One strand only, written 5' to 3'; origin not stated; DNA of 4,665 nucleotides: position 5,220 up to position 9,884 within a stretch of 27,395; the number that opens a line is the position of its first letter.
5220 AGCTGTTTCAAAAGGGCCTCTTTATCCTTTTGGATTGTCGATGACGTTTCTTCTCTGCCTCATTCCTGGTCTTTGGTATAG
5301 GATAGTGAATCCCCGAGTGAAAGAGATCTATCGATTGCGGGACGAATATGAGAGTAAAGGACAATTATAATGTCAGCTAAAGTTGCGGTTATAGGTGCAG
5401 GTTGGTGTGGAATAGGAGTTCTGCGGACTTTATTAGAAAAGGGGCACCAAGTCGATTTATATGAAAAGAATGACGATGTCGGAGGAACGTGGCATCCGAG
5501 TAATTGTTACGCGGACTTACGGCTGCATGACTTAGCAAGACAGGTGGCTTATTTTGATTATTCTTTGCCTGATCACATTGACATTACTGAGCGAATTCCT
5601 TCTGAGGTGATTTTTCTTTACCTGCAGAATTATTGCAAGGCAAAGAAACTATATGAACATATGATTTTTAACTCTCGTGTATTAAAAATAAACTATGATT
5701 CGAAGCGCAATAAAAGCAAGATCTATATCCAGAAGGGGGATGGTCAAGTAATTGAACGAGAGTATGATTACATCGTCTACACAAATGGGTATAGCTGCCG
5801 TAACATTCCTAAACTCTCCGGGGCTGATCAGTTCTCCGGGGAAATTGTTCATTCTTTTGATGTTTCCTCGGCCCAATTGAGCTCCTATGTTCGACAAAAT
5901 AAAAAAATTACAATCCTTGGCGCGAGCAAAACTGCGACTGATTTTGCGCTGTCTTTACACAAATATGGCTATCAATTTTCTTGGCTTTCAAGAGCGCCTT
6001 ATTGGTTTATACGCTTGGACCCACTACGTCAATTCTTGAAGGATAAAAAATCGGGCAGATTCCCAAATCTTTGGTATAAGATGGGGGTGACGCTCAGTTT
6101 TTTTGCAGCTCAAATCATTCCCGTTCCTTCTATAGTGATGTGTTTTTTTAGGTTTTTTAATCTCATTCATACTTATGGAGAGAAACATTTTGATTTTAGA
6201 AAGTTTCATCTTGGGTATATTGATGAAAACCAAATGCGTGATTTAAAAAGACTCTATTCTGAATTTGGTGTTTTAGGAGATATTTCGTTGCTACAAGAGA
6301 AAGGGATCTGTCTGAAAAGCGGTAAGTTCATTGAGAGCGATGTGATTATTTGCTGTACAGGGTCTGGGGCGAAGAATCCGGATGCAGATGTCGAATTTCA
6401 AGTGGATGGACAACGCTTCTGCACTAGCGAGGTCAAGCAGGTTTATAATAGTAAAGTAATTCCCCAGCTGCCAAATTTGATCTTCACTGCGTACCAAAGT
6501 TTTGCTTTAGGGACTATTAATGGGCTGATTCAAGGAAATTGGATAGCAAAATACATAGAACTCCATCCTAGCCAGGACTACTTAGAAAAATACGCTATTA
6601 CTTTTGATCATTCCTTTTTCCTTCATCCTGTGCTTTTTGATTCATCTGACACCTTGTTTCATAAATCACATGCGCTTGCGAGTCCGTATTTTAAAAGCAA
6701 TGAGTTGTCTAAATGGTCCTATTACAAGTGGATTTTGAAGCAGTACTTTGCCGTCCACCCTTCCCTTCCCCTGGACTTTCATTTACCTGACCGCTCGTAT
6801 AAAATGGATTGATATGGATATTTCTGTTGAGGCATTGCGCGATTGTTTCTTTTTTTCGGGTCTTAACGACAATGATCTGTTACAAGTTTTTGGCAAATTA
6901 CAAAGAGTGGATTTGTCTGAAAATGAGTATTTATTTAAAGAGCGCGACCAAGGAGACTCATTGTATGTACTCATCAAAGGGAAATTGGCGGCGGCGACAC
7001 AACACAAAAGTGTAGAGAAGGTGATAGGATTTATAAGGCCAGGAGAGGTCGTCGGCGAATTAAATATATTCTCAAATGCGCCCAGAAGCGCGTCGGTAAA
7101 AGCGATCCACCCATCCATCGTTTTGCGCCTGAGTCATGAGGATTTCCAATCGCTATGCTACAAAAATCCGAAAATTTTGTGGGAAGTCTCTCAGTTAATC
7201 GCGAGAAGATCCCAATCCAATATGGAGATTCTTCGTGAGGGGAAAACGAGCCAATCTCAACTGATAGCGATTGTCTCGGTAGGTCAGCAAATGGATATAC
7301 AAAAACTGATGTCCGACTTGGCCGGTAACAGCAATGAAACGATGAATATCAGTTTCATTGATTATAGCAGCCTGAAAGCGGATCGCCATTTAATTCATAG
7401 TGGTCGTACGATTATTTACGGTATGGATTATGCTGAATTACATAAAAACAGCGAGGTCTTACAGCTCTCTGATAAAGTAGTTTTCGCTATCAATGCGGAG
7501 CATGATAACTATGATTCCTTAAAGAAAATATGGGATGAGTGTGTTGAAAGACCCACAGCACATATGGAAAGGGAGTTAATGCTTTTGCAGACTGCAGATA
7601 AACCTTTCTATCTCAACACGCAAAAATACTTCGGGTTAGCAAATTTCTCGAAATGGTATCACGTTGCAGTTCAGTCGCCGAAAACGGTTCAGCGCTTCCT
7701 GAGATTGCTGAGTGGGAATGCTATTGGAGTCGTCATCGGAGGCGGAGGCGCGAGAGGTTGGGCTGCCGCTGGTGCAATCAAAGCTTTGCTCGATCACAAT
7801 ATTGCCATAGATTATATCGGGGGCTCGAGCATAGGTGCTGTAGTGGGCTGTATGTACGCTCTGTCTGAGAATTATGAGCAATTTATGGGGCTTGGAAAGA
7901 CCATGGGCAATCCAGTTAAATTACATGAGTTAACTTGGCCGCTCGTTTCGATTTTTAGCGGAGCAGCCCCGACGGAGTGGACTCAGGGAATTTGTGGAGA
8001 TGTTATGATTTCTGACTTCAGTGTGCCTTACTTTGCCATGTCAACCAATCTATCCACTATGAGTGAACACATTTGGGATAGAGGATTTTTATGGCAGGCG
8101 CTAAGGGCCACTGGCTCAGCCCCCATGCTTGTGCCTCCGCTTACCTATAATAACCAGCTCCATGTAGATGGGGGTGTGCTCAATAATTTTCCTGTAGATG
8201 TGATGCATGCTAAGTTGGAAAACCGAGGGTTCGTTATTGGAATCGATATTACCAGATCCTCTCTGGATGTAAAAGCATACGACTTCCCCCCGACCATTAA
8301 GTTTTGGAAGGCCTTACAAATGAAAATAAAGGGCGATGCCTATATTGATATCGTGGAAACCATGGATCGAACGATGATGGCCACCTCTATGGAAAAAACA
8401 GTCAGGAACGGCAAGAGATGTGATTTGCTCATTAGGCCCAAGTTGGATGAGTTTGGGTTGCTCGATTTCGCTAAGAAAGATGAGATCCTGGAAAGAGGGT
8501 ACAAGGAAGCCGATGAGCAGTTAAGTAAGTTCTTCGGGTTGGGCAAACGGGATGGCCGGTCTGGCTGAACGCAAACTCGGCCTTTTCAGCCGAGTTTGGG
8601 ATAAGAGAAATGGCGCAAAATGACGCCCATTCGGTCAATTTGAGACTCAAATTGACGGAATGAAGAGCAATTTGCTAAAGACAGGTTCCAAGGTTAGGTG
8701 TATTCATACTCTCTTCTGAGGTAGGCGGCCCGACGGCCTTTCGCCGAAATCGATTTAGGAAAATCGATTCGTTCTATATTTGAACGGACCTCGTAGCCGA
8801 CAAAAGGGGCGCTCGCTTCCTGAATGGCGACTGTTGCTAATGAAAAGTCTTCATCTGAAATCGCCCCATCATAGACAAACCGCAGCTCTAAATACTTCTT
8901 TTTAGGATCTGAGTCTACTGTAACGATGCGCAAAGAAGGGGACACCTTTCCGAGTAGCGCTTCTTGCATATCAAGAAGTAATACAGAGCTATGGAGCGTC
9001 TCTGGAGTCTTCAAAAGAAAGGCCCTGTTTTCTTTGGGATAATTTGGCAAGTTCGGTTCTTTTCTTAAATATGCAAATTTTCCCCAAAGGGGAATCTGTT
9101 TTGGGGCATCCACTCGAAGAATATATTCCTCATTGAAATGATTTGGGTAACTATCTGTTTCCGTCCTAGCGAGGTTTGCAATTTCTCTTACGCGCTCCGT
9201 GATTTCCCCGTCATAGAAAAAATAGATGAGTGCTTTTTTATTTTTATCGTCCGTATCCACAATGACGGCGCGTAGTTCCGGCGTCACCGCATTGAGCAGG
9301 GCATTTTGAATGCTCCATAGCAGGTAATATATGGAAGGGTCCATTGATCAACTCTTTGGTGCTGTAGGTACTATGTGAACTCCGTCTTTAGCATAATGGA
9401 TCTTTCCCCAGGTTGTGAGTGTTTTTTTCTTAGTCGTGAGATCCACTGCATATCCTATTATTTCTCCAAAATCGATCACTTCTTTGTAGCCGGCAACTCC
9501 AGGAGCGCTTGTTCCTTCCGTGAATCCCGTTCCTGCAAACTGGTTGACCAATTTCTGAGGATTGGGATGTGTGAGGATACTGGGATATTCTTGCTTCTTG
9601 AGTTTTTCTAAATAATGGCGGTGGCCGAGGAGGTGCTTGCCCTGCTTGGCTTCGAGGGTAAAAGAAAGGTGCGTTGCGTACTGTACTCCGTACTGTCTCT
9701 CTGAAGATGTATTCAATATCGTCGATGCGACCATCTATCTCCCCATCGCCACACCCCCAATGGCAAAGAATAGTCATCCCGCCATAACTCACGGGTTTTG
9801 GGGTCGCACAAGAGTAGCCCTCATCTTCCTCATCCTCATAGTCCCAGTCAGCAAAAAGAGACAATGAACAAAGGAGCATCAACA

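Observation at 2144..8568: Candidate undescribed system: a cyclic-nucleotide-gated lipid oxidation operon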

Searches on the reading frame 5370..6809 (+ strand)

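Call 3: search_protein_families(library=pfam, proteins=[window:5370-6809:+], max_evalue=0.01)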
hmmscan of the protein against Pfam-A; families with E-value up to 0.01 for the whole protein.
window:5370-6809:+ (480 aa): 8 families
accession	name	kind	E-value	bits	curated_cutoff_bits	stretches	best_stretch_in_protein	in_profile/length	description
PF07992.20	Pyr_redox_2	-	3.7e-15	56.6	26.1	1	4-213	2-178/291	Pyridine nucleotide-disulphide oxidoreductase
PF00743.25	FMO-like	-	1.2e-13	50.8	22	1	4-213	3-219/532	Flavin-binding monooxygenase-like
PF13434.12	Lys_Orn_oxgnase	-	9.4e-07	28.7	21.3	1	87-210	99-223/339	L-lysine 6-monooxygenase/L-ornithine 5-monooxygenase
PF13450.12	NAD_binding_8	-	2.3e-06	28.2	21.9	1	7-43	1-37/68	NAD(P)-binding Rossmann-like domain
PF01266.30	DAO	-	7.6e-06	26.1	27.9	1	4-40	1-38/353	FAD dependent oxidoreductase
PF13738.12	Pyr_redox_3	-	2.4e-05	24.2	30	0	133-218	126-205/305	Pyridine nucleotide-disulphide oxidoreductase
PF00070.33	Pyr_redox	-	4.5e-05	24.3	22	0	4-37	1-34/82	Pyridine nucleotide-disulphide oxidoreductase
PF01593.30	Amino_oxidase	-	0.00082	19.2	19.8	0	19-39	8-28/443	Flavin containing amine oxidoreductase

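Call 6: search_protein_families(library=ncbifam, proteins=[window:5370-6809:+], max_evalue=0.001)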
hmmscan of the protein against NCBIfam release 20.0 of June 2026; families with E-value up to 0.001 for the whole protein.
window:5370-6809:+ (480 aa): 18 families
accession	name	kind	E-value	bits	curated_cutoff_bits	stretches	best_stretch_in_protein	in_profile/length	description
NF058570.1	trimeth_mono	equivalog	3.4e-20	72.6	675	1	61-202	78-219/443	trimethylamine monooxygenase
NF040505.1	ArsO_flavin_mono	equivalog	2.2e-09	37.2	425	1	4-213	2-195/346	ArsO family NAD(P)H-dependent flavin-containing monooxygenase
NF045818.1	Neo-PentlctneDsynPtlE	equivalog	1.4e-07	30.1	1100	1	4-210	50-259/587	neopentalenolactone/pentalenolactone D synthase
NF045599.1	bili_reduct_long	exception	5.6e-07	28.2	750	1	3-67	382-444/641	bilirubin reductase, long form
NF046103.1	NOXase_Strep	equivalog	1.1e-06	27.9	600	1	93-202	67-172/442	H2O-forming NADH oxidase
NF005560.0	PRK07233.1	equivalog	4.5e-06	25.8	252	1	4-40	2-38/435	hypothetical protein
NF009409.0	PRK12770.1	subfamily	7.2e-06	25.3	343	1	3-39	19-55/360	putative glutamate synthase subunit beta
NF045663.1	diclust_near_Sec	equivalog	1.9e-05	23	530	1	3-42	107-146/759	pyridine nucleotide-disulfide oxidoreductase/dicluster-binding protein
TIGR03197.1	MnmC_Cterm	equivalog_domain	6.1e-05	22.3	174.2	0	4-38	1-35/400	FAD-dependent 5-carboxymethylaminomethyl-2-thiouridine(34) oxidoreductase MnmC1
TIGR03385.1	CoA_CoA_reduc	equivalog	8.9e-05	21.4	578.8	0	3-37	150-184/439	CoA-disulfide reductase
NF009410.0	PRK12771.1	subfamily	0.00014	20.6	516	1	3-40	139-176/566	NAD(P)-binding protein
NF002481.1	PRK01747.1-2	equivalog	0.0003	19.7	600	0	3-38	239-274/611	bifunctional tRNA (5-methylaminomethyl-2-thiouridine)(34)-methyltransferase MnmC2/FAD-dependent 5-carboxymethylaminomethyl-2-thiouridine(34)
TIGR01317.1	GOGAT_sm_gam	subfamily_domain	0.00032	19.7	447.7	1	3-40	144-181/485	glutamate synthase small subunit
TIGR01316.1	gltA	equivalog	0.00049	19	471.75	0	3-40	134-171/449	NADPH-dependent glutamate synthase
TIGR02734.1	crtI_fam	subfamily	0.00067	18.5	238.1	1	5-39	1-35/504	phytoene desaturase family protein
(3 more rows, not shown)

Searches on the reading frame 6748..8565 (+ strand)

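Call 3: search_protein_families(library=pfam, proteins=[window:6748-8565:+], max_evalue=0.01)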
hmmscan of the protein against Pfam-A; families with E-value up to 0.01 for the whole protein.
window:6748-8565:+ (606 aa): 2 families
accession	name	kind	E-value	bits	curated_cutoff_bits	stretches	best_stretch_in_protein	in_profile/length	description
PF01734.28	Patatin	-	6.6e-26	92.1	27.7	1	328-486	1-190/191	Patatin-like phospholipase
PF00027.35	cNMP_binding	-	8.3e-20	71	27.5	1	55-138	3-87/89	Cyclic nucleotide-binding domain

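Call 6: search_protein_families(library=ncbifam, proteins=[window:6814-8565:+], max_evalue=0.001)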
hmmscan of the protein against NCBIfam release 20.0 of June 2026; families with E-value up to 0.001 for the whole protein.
window:6814-8565:+ (584 aa): 9 families
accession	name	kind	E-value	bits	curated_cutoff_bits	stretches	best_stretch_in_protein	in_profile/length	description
NF007623.0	PRK10279.1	equivalog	5.9e-26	91.3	272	1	303-479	5-180/301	patatin-like phospholipase RssA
TIGR03896.1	cyc_nuc_ocin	subfamily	2.4e-12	46.9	161.05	1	6-165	137-300/317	bacteriocin-type transport-associated protein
NF008732.0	PRK11753.1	equivalog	2.4e-12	46.7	266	1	29-136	23-132/214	cAMP-activated global transcriptional regulator CRP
NF041163.2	encap_f2b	equivalog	1.4e-08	34.3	400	1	5-135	70-203/450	family 2B encapsulin nanocompartment shell protein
NF007707.0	PRK10402.1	subfamily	9.3e-08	31.9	180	1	28-140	30-143/226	transcriptional regulator YeiL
NF058543.1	ActPatMycb56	equivalog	1.9e-07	30.2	460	1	13-121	3-110/317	acetyltransferase Pat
NF043045.1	T4SS_VpdC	equivalog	4.3e-07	28.4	1000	0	306-349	308-351/880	Dot/Icm T4SS effector VpdC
NF006901.0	PRK09392.1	equivalog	6.3e-06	25.7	211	1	5-137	6-138/236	transcriptional activator FtrB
NF008365.0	PRK11161.1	subfamily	1.3e-05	24.6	228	1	11-153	29-173/250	fumarate/nitrate reduction transcriptional regulator Fnr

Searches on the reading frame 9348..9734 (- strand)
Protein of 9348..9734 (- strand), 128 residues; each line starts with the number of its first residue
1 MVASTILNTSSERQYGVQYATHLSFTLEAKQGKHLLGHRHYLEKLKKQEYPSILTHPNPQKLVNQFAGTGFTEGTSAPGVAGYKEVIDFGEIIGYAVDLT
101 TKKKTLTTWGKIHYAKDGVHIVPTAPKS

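Call 6: search_protein_families(library=ncbifam, proteins=[window:9348-9734:-], max_evalue=0.001)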
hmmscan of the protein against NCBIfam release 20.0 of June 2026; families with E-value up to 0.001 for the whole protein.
window:9348-9734:- (128 aa): 0 families

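Call 55: search_protein_families(library=pfam, proteins=[window:9348-9734:-], max_evalue=0.001)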
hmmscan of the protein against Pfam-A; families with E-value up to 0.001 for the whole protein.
window:9348-9734:- (128 aa): 1 family
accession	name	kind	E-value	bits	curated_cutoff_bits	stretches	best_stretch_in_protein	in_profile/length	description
PF15542.11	Ntox50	-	3.5e-25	89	22.2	1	29-123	4-92/92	Bacterial toxin 50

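Call 102: search_protein_families(library=padloc, proteins=[window:9348-9734:-], max_evalue=0.001)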
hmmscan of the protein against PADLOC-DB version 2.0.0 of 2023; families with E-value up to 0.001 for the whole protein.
window:9348-9734:- (128 aa): 0 families
